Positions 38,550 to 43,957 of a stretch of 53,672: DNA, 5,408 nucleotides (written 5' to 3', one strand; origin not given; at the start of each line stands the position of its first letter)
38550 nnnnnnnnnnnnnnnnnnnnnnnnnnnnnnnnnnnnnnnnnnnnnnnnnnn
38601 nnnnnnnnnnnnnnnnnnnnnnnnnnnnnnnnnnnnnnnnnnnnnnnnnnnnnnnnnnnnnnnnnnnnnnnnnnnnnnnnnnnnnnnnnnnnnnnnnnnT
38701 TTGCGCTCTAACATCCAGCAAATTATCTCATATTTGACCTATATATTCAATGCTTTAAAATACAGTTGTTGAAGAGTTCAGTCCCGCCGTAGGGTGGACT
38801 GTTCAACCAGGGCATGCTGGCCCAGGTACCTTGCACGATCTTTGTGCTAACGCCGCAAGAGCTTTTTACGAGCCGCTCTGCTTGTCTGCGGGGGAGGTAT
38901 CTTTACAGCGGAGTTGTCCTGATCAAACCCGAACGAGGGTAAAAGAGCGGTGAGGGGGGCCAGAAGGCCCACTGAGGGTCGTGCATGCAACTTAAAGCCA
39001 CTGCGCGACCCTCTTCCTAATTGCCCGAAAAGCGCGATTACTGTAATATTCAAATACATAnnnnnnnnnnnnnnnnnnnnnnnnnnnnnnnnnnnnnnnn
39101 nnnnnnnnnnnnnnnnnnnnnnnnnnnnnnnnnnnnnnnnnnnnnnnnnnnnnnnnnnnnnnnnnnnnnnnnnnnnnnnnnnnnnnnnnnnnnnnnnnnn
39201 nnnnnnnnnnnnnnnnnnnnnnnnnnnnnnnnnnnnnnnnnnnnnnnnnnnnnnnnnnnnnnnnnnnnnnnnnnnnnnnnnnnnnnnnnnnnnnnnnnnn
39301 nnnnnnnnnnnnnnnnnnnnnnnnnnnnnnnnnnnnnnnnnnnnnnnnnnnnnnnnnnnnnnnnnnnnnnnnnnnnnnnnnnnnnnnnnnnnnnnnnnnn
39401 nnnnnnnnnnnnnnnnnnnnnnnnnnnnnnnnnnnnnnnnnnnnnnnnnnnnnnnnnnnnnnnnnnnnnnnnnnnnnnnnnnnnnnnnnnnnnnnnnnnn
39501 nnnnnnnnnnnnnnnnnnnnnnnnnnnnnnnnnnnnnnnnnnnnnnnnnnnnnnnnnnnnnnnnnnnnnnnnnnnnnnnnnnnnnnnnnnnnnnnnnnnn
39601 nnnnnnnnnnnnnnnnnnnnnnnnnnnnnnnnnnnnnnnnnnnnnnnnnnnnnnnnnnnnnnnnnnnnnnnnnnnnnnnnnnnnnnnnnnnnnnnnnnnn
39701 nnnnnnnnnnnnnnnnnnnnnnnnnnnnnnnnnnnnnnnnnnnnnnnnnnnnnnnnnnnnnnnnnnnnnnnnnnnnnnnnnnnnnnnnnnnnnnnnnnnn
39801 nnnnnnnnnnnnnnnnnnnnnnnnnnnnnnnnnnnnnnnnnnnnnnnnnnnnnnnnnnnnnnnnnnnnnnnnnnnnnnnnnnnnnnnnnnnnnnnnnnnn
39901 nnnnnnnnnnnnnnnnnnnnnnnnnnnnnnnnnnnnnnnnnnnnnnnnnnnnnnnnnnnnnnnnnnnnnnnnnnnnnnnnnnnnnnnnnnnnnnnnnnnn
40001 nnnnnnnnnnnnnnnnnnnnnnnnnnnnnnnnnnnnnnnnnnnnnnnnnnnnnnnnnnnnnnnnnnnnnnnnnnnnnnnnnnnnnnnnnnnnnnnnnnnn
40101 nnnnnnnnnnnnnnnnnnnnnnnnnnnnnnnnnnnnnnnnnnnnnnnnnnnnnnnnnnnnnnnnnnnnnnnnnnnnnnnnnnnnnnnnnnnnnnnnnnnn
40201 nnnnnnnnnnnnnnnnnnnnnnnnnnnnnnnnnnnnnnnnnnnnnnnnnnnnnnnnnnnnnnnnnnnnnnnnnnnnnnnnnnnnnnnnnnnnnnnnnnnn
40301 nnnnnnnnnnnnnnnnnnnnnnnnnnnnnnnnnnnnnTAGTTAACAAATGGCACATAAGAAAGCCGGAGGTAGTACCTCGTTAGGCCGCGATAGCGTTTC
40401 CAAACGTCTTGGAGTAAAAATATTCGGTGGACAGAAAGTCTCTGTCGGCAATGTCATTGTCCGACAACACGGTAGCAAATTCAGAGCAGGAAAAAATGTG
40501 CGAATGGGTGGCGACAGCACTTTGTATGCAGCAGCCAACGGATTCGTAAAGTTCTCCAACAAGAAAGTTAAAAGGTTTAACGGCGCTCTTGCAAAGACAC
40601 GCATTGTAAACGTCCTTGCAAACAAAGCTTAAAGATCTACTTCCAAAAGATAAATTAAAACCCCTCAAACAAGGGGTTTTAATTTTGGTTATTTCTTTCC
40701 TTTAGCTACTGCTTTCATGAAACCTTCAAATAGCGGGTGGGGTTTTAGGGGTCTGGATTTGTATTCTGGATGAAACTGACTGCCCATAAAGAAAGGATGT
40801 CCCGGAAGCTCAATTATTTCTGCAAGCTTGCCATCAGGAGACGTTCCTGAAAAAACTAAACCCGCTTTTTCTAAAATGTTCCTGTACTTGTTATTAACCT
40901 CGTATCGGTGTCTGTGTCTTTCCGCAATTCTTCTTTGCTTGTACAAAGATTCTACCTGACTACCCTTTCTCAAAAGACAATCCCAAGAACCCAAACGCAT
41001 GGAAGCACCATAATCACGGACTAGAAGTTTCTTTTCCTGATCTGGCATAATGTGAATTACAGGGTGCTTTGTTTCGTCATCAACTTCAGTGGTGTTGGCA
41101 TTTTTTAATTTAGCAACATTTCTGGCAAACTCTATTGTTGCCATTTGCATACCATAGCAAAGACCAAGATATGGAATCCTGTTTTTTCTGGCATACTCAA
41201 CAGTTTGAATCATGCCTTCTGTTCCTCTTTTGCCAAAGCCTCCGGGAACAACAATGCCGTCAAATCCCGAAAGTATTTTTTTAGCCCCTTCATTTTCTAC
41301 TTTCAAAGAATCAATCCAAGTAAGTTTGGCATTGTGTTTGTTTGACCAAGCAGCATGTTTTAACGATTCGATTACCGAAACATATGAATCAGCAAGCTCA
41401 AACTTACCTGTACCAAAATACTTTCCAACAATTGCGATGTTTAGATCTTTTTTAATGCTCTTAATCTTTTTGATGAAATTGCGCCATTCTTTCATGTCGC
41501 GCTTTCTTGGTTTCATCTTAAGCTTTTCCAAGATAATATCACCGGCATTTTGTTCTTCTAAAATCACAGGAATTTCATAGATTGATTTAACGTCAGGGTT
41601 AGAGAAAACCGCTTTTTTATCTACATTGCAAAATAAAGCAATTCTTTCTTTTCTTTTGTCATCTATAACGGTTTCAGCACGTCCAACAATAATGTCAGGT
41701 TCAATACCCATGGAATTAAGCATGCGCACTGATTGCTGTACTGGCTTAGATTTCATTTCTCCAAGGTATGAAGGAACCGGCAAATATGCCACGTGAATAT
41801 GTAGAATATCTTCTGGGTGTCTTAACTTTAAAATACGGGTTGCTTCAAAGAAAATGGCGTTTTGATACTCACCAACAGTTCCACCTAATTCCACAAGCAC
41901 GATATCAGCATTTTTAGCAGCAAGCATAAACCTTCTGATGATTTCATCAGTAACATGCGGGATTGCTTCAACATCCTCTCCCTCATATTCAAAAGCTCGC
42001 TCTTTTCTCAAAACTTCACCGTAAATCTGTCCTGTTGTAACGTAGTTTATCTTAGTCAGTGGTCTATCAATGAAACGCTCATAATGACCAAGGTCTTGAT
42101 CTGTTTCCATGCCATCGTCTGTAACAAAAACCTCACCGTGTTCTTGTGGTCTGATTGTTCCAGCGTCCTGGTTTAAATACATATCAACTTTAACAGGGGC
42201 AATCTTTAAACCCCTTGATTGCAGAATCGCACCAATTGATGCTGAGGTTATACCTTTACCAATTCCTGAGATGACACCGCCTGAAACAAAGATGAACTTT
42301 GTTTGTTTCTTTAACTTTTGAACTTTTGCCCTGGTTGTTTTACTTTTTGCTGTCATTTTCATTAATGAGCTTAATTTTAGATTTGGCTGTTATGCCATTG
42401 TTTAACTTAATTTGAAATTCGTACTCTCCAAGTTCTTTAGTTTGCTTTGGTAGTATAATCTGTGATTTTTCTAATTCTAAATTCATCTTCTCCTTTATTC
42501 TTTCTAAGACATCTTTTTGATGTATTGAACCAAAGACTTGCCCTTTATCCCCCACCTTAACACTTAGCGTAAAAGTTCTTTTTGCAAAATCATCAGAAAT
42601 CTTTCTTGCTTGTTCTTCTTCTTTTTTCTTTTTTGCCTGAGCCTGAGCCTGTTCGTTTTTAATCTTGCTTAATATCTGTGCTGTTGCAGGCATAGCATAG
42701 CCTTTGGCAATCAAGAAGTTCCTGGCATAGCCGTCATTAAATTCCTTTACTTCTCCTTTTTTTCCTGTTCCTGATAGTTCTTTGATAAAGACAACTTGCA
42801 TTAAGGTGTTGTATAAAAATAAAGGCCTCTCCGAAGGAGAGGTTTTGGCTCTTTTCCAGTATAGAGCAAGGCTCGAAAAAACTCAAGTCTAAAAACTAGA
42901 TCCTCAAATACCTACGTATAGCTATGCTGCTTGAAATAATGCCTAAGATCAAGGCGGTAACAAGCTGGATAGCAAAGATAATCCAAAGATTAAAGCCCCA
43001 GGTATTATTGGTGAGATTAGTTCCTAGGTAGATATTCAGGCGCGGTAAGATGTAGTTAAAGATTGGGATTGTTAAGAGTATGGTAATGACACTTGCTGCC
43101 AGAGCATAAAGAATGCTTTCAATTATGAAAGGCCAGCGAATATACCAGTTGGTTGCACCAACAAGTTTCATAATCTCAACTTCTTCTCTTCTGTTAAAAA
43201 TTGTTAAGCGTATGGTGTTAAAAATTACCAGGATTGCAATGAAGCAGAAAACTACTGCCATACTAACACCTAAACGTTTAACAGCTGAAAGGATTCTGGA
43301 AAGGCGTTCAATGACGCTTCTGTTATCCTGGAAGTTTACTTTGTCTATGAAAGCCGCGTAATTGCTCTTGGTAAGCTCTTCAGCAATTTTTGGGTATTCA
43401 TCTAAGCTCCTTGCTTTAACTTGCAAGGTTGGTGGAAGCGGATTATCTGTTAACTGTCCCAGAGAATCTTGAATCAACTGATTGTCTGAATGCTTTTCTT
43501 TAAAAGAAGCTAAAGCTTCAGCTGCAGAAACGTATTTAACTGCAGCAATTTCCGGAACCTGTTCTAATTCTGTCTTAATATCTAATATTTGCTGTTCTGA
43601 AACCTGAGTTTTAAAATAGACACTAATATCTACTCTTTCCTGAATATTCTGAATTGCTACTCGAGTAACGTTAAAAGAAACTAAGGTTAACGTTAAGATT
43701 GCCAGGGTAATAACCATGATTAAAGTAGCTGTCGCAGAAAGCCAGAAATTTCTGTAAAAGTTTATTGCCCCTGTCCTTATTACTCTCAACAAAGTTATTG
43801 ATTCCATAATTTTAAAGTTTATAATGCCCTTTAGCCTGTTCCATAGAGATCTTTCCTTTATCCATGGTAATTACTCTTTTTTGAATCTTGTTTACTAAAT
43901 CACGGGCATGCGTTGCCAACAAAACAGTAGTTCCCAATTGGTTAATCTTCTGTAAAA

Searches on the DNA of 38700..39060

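Call 111: search_rna_families(source=window, start=38700, end=39060, threshold=evalue, max_evalue=1, show_alignments=1)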
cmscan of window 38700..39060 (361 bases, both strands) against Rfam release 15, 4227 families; matches with E-value up to 1: 0.
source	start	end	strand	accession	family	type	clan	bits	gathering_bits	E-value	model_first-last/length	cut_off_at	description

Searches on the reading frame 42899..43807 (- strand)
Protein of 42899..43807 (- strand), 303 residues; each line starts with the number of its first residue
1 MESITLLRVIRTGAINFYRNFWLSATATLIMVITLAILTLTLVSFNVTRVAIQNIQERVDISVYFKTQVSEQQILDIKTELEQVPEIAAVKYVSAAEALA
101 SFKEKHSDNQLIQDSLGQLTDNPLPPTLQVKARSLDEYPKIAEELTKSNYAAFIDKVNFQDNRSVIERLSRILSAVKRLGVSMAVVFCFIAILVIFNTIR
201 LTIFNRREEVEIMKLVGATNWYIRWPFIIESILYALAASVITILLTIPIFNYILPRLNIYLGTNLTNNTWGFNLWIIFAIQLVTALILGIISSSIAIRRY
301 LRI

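Call 90: search_protein_families(library=pfam, proteins=[window:42899-43807:-], max_evalue=0.001)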
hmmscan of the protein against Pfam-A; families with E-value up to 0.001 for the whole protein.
window:42899-43807:- (303 aa): 2 families
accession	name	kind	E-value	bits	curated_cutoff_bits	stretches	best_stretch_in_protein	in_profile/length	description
PF18075.7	FtsX_ECD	-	1.4e-17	64.5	23.5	1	59-148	1-90/96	FtsX extracellular domain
PF02687.27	FtsX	-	2.5e-16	60.2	25.5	1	182-302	2-117/120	FtsX-like permease C-terminal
